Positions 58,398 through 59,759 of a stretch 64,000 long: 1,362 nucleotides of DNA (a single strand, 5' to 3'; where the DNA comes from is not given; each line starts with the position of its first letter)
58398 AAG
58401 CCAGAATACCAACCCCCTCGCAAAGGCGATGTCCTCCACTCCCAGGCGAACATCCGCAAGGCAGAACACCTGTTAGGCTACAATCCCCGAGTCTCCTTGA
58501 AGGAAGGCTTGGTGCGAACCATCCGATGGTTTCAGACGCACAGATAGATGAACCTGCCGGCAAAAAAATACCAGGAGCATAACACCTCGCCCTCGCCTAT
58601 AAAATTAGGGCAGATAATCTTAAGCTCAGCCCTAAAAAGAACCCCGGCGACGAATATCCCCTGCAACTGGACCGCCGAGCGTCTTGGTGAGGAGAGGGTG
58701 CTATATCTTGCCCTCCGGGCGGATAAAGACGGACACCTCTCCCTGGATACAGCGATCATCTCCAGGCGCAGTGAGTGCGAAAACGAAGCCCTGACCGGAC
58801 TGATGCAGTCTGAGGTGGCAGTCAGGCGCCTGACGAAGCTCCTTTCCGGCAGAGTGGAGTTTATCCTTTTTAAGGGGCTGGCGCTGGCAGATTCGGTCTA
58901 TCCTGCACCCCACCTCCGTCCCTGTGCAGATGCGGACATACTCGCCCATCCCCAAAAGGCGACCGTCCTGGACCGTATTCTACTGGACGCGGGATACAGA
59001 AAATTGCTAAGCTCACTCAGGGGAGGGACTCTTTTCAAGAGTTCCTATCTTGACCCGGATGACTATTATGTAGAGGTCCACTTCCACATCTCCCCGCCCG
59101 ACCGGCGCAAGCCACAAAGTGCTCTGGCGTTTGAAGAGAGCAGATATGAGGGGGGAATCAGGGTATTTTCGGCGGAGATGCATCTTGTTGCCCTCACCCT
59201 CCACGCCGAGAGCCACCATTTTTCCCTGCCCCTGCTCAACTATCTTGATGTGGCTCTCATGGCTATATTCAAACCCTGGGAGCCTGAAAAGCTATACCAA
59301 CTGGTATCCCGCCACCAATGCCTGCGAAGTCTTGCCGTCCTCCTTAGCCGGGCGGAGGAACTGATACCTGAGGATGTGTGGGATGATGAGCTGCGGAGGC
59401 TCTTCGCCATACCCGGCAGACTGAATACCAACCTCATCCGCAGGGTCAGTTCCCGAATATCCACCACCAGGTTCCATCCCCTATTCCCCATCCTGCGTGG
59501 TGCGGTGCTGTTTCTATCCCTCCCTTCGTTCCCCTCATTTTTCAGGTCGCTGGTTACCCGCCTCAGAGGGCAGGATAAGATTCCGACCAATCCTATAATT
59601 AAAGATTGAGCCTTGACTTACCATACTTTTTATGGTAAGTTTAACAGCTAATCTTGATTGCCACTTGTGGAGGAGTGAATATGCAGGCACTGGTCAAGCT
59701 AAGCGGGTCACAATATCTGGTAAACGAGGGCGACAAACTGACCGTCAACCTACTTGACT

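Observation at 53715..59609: Compact exopolysaccharide export locus with short Wza and BY-kinase Wzc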

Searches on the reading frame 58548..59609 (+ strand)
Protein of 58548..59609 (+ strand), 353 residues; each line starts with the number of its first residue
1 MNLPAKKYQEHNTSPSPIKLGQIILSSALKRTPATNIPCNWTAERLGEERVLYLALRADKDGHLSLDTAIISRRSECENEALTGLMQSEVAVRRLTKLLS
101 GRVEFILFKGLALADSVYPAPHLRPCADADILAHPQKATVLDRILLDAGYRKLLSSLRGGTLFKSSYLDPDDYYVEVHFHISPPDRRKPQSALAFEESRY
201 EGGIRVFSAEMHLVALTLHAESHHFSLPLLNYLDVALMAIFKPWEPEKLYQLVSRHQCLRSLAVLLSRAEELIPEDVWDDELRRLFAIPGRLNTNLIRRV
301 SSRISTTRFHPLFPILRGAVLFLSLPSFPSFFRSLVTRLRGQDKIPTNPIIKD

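Call 3: search_protein_families(library=pfam, proteins=[window:58548-59609:+], max_evalue=0.01)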
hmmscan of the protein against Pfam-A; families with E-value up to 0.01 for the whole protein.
window:58548-59609:+ (353 aa): 1 family
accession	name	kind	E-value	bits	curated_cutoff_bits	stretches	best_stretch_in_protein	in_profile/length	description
PF14907.12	NTP_transf_5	-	1.9e-23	83.7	31.2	1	78-272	47-247/249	Uncharacterised nucleotidyltransferase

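Call 4: search_protein_families(library=ncbifam, proteins=[window:58548-59609:+], max_evalue=0.01)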
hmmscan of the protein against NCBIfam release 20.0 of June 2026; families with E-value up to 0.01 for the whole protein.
window:58548-59609:+ (353 aa): 0 families

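Call 56: find_homologous_proteins(query=window:58548-59609:+)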
Query window:58548-59609:+ (353 aa): 3 proteins with E <= 0.001 among 8000 candidates.
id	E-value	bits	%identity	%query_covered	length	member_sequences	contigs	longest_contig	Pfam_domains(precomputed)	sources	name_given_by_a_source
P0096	3.1e-220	748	95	100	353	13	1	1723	PF14907.13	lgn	-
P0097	2.6e-5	42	30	36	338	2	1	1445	PF14907.13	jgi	jgi:hypothetical protein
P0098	4.8e-5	41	30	39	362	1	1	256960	PF14907.13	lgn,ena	-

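Call 64: find_homologous_proteins(query=A3, max_evalue=0.00001)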
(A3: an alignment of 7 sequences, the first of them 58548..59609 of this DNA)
Query A3 (7 sequences) (353 aa, profile of the alignment): 37 proteins with E <= 0.00001 among 8000 candidates.
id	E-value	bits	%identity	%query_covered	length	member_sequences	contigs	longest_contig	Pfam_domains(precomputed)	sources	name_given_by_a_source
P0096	4.4e-144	498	95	100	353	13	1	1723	PF14907.13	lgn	-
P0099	5.8e-122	426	26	46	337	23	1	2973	PF14907.13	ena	-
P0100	1.3e-110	388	27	49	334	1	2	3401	PF14907.13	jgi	jgi:hypothetical protein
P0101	8.4e-108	379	26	50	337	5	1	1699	PF14907.13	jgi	jgi:hypothetical protein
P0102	1.4e-106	375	26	54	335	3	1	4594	PF14907.13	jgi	jgi:hypothetical protein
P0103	1.7e-106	375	28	33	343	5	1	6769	PF14907.13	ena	-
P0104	4.9e-104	367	25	46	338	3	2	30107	PF14907.13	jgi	jgi:hypothetical protein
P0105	8.9e-104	366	25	48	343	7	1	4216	PF14907.13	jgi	jgi:hypothetical protein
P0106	2.9e-103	364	25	48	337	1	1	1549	PF14907.13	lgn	-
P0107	4.5e-103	363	28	53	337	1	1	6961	PF14907.13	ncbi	-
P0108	6.9e-103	363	26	48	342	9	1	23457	PF14907.13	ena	-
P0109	1.0e-102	362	26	34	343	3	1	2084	PF14907.13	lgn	-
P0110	2.1e-102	361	26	47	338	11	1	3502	PF14907.13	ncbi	-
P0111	1.1e-101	359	24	49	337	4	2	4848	PF14907.13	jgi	jgi:hypothetical protein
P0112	1.3e-101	359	25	57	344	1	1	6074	PF14907.13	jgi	jgi:hypothetical protein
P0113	1.0e-97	346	28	47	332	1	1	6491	PF14907.13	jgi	jgi:hypothetical protein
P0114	1.1e-97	346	26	47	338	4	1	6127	PF14907.13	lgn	-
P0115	1.1e-97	346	24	55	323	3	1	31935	PF14907.13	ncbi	-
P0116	2.2e-97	345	26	54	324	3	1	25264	PF14907.13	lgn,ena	-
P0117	4.4e-97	344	23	54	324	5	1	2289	PF14907.13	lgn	-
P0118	5.7e-97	343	26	45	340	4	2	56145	PF14907.13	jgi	jgi:hypothetical protein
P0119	2.3e-96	341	25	47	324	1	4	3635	PF14907.13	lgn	-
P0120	2.4e-95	338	27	47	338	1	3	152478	PF14907.13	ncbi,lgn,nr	ncbi:MAG: hypothetical protein GTN49_10930 [candidate division Zixibacteria bacterium]|nr:hypothetic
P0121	7.2e-95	336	26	53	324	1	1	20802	PF14907.13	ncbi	-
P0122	7.0e-94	333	25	47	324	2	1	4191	PF14907.13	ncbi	-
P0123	8.7e-94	333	27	47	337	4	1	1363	PF14907.13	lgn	-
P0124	6.8e-93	330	27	50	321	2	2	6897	PF14907.13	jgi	jgi:hypothetical protein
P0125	3.1e-92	328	25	38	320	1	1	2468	PF14907.13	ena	-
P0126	3.0e-88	315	25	54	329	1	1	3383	PF14907.13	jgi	jgi:hypothetical protein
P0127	2.1e-86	309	26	49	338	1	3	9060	PF14907.13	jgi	jgi:hypothetical protein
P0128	4.7e-85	304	29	47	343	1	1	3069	PF14907.13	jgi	-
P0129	2.2e-82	295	29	37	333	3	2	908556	PF14907.13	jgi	-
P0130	7.7e-17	80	30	26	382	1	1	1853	PF14907.13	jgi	jgi:hypothetical protein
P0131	2.7e-16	78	23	48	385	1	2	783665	PF14907.13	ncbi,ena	-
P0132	3.9e-12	64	33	30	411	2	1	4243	PF14907.13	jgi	-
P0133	5.4e-8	51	35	14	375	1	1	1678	PF14907.13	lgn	-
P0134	1.7e-7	49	40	14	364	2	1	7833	PF14907.13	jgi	jgi:hypothetical protein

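Call 65: find_encoding_contigs(protein=P0129, flank=10000, max_places=1)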
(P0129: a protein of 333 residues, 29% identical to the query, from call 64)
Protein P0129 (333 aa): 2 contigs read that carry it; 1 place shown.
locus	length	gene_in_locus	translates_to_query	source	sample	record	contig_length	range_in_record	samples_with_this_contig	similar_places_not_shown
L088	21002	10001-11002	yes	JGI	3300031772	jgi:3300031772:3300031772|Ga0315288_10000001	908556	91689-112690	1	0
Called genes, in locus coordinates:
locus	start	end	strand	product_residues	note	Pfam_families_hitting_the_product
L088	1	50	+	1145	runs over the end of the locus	PF02811:PHP, PF07733:DNA_pol3_alpha, PF17657:DNA_pol3_finger, PF14579:HHH_6, PF01336:tRNA_anti-codon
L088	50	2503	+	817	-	PF02012:BNR (faint), PF14870:PSII_BNR, PF25852:DUF6242_C (faint), PF15902:Sortilin-Vps10 (weak), PF14870:PSII_BNR, PF01546:Peptidase_M20 (faint), PF04389:Peptidase_M28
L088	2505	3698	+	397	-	PF04932:Wzy_C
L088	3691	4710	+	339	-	PF01075:Glyco_transf_9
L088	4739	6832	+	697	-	PF09699:Paired_CXXCH_1 (faint), PF14522:Cytochrome_C7 (faint), PF14537:Cytochrom_c3_2 (faint), PF01292:Ni_hydr_CYTB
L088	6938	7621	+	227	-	-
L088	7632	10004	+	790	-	PF02706:Wzz, PF13807:GNVR, PF01656:CbiA (weak), PF10609:ParA (weak), PF13614:AAA_31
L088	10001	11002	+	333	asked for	PF14907:NTP_transf_5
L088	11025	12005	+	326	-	-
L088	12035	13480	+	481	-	PF01523:PmbA_TldD_1st, PF19290:PmbA_TldD_2nd (weak), PF19289:PmbA_TldD_3rd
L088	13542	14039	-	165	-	-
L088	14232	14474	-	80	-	-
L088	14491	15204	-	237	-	PF02146:SIR2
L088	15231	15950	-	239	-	PF02563:Poly_export, PF10531:SLBB, PF22461:SLBB_2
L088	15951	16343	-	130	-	-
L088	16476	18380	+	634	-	PF13231:PMT_2, PF13181:TPR_8 (faint), PF13424:TPR_12 (faint), PF07719:TPR_2 (faint), PF13176:TPR_7 (faint), PF14559:TPR_19 (faint), PF00515:TPR_1 (weak)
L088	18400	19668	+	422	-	PF00275:EPSP_synthase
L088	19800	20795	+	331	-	-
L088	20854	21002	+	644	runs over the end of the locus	PF13174:TPR_6 (faint), PF00515:TPR_1 (faint), PF07719:TPR_2 (faint), PF12895:ANAPC3 (faint), PF13424:TPR_12 (faint), PF13428:TPR_14 (faint), PF13432:TPR_16 (faint), PF13525:YfiO, +4 more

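Call 66: find_encoding_contigs(protein=P0131, flank=10000, max_places=1)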
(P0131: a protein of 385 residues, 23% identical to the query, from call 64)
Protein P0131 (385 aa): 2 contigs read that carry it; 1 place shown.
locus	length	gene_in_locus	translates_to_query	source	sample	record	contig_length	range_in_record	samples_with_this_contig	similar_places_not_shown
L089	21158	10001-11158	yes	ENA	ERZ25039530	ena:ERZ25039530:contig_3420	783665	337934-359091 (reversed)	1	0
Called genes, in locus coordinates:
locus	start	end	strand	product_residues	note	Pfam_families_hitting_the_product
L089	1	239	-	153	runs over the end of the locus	PF00571:CBS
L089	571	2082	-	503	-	PF03853:YjeF_N, PF01256:Carb_kinase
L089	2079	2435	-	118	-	PF01648:ACPS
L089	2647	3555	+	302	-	PF02518:HATPase_c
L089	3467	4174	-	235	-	PF00072:Response_reg, PF00196:GerE, PF04545:Sigma70_r4 (weak)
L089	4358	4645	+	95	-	-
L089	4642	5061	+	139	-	-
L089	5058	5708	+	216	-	PF00196:GerE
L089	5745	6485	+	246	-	PF04542:Sigma70_r2, PF08281:Sigma70_r4_2, PF04545:Sigma70_r4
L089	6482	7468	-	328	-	PF24894:Hexapep_GlmU (faint), PF25084:LbH_EIF2B (weak), PF25087:GMPPB_C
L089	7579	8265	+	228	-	PF00072:Response_reg (weak), PF08281:Sigma70_r4_2 (faint), PF00196:GerE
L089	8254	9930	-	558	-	PF00535:Glycos_transf_2, PF13641:Glyco_tranf_2_3, PF03808:Glyco_tran_WecG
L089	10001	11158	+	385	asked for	PF14907:NTP_transf_5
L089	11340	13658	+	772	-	PF07995:GSDH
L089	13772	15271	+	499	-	PF07691:PA14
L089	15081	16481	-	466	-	PF13385:Laminin_G_3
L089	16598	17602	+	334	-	-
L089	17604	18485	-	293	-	PF00535:Glycos_transf_2, PF13641:Glyco_tranf_2_3 (weak)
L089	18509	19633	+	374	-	PF01073:3Beta_HSD, PF01370:Epimerase, PF04321:RmlD_sub_bind, PF13460:NAD_binding_10 (faint), PF16363:GDP_Man_Dehyd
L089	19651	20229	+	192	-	PF00908:dTDP_sugar_isom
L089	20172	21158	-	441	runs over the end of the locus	PF16254:DUF4910, PF09940:DUF2172, PF16221:HTH_47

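Call 67: find_encoding_contigs(protein=P0120, flank=10000, max_places=1)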
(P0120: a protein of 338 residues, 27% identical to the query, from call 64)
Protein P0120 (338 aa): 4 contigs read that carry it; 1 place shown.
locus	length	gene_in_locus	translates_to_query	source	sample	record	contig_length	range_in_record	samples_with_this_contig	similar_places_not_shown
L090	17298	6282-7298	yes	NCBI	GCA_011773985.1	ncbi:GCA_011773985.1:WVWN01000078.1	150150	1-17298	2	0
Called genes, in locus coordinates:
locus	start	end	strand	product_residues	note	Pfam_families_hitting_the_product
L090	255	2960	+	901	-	PF08126:Propeptide_C25 (weak), PF01364:Peptidase_C25, PF18962:Por_Secre_tail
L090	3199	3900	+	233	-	-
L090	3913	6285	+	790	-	PF02706:Wzz (weak), PF13807:GNVR, PF01656:CbiA (weak), PF10609:ParA (weak), PF13614:AAA_31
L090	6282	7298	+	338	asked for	PF14907:NTP_transf_5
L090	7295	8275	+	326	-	-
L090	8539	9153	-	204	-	-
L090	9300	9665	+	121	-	PF19289:PmbA_TldD_3rd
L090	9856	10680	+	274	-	-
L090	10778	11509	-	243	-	PF02146:SIR2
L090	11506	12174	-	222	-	PF02563:Poly_export, PF10531:SLBB, PF22461:SLBB_2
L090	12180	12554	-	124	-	-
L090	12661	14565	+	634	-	PF13231:PMT_2, PF07719:TPR_2 (faint), PF13176:TPR_7 (faint), PF13424:TPR_12 (weak), PF13181:TPR_8 (weak)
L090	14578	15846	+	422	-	PF00275:EPSP_synthase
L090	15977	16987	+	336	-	-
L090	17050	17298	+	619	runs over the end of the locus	PF25063:ARM_TT21_C (faint), PF07719:TPR_2 (faint), PF13174:TPR_6 (faint), PF13176:TPR_7 (faint), PF13181:TPR_8 (faint), PF13525:YfiO, PF14559:TPR_19 (weak), PF00515:TPR_1 (weak), +7 more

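Call 71: search_solved_structures(query=A4, max_evalue=10, show_alignments=2)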
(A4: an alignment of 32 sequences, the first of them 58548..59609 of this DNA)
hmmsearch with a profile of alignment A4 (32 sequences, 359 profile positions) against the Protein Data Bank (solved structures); distinct sequences matched with E-value up to 10: 0.

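Call 77: predict_structure(alignment_id=A4)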
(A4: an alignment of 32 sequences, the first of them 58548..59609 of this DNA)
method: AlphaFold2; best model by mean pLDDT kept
length: 353 residues; sequences in the alignment: 32
mean_pLDDT: 70.5   pTM: 0.69
mean pLDDT of the five models: 70.5, 69.0, 66.4, 54.7, 53.9
residues with pLDDT >= 90: 53; 70-90: 160; 50-70: 64; < 50: 76
segments of 3 or more residues with pLDDT < 50: 1-17, 32-41, 303-328, 332-353
pLDDT, mean of each block of 10 residues (from residue 1): 31 44 60 41 66 74 69 82 88 94 89 84 83 91 97 81 90 91 61 67 81 86 68 84 86 83 84 79 82 59 43 40 45 46 32 29
secondary structure, 60 per line:
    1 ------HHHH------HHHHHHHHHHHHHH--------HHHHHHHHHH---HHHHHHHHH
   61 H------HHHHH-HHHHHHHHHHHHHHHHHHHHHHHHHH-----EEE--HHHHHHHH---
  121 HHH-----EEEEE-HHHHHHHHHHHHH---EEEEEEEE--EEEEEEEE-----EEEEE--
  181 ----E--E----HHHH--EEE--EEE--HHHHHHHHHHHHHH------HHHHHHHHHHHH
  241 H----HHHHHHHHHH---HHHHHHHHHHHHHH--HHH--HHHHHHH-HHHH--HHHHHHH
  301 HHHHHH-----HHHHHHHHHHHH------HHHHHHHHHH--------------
elements in order: H7-10 H17-30 H39-48 H52-61 H68-72 H74-99 E105-107 H110-117 E129-133 H135-147 E151-158 E161-168 E174-178 H193-196 E199-201 E204-206 H209-222 H229-241 H246-255 H259-272 H280-286 H288-291 H294-306 H312-323 H330-339

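Call 79: fold_search(model_id=the predicted structure, library=pdb)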
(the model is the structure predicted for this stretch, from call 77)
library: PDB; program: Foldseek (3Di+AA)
matches with E <= 10: 303; with E <= 0.001: 1
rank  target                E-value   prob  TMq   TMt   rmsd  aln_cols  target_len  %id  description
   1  8an4_B                1.6e-04  1.00  0.31  0.54   9.8       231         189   16  MenT1 toxin (rv0078a) from Mycobacterium tuberculosis H37Rv (released 2023-08-02)
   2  5kqj_MODEL_1_A        5.2e-03  1.00  0.36  0.62   5.4       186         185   16  Solution Structure of Antibiotic-Resistance Factor ANT(2'')-Ia Reveals Substrate-Regulated Conformation Dynami (released 2017-07-12)
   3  5cfu                  1.1e-02  1.00  0.33  0.61   5.8       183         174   14  Crystal Structure of ANT(2")-Ia in complex with adenylyl-2"-tobramycin (released 2016-07-20)
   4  4wqk                  1.1e-02  1.00  0.33  0.61   5.7       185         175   16  Crystal structure of aminoglycoside nucleotidylyltransferase ANT(2")-Ia, apo form (released 2014-11-12)
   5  4fo1_A                1.3e-02  1.00  0.30  0.60   4.8       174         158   14  Crystal structure of lincosamide antibiotic adenylyltransferase LnuA, apo (released 2012-07-04)
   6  4xje                  1.5e-02  1.00  0.34  0.61   6.1       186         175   13  CRYSTAL STRUCTURE OF ANT(2") IN COMPLEX WITH AMP AND TOBRAMYCIN (released 2016-01-20)
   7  2ewr                  2.9e-02  1.00  0.27  0.54   4.7       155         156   17  Crystal structure of a putative nucleotidyltransferase (tm1012) from Thermotoga maritima at 1.60 A resolution (released 2005-12-06)
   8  5cfs                  3.4e-02  1.00  0.32  0.59   6.1       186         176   14  Crystal Structure of ANT(2")-Ia in complex with AMPCPP and tobramycin (released 2016-03-16)
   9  2fcl                  3.8e-02  0.99  0.25  0.49   5.2       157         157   18  Crystal structure of a putative nucleotidyltransferase (tm1012) from Thermotoga maritima at 1.35 A resolution (released 2006-03-14)
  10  4p37_B                3.8e-02  0.99  0.30  0.22  10.3       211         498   10  Crystal structure of the Megavirus polyadenylate synthase (released 2015-04-01)
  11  7ztb_B                3.8e-02  0.60  0.22  0.22  17.3       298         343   12  Structure of the Salmonella tRNA pyrophosphokinase CapRel (released 2022-11-23)
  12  4hx0                  4.4e-02  1.00  0.32  0.64   3.5       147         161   17  Crystal structure of a putative nucleotidyltransferase (TM1012) from Thermotoga maritima at 1.87 A resolution (released 2013-09-11)
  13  7ztb_A                4.4e-02  0.51  0.22  0.22  14.5       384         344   10  Structure of the Salmonella tRNA pyrophosphokinase CapRel (released 2022-11-23)
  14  4p37_A                1.2e-01  0.96  0.30  0.22  10.2       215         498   10  Crystal structure of the Megavirus polyadenylate synthase (released 2015-04-01)
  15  6zqb_UV               1.7e-01  0.57  0.24  0.10  14.4       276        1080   16  Cryo-EM structure of the 90S pre-ribosome from Saccharomyces cerevisiae, state B2 (released 2020-09-23)
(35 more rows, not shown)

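Call 87: find_encoding_contigs(protein=P0098, flank=10000, max_places=1)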
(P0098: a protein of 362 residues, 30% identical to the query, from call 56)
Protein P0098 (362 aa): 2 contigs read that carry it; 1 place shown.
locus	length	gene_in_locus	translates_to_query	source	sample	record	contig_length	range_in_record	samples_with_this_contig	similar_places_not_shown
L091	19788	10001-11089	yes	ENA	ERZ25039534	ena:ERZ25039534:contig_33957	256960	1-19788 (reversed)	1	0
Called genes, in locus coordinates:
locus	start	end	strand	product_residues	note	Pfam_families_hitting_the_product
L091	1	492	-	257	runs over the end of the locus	-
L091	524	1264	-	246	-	-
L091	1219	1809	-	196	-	-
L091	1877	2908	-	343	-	PF10263:SprT-like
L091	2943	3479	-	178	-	PF22741:PTP-NADK, PF03162:Y_phosphatase2 (faint), PF04273:BLH_phosphatase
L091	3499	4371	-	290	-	-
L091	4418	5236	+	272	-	PF13489:Methyltransf_23, PF13649:Methyltransf_25, PF13847:Methyltransf_31, PF08241:Methyltransf_11, PF08242:Methyltransf_12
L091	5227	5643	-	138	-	-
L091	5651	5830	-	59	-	-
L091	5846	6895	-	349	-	PF04055:Radical_SAM, PF13186:SPASM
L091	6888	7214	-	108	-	PF05402:PqqD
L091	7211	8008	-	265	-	PF27840:ScmC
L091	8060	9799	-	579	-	-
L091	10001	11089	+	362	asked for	PF14907:NTP_transf_5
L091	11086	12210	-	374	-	PF01436:NHL (faint), PF17170:DUF5128 (faint)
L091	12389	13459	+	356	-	PF00801:PKD, PF18911:PKD_4, PF22352:K319L-like_PKD (weak), PF07081:DUF1349 (faint)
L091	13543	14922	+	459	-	-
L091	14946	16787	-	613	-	PF00486:Trans_reg_C, PF13432:TPR_16 (faint), PF14559:TPR_19 (faint), PF13414:TPR_11 (faint), PF07719:TPR_2 (faint), PF13428:TPR_14 (faint), PF13431:TPR_17 (faint), PF21033:RMD1-3 (faint)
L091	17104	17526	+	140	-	-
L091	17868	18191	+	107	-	PF01648:ACPS (weak)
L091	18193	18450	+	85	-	-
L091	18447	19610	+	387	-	PF02771:Acyl-CoA_dh_N, PF00441:Acyl-CoA_dh_1 (weak)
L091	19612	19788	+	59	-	?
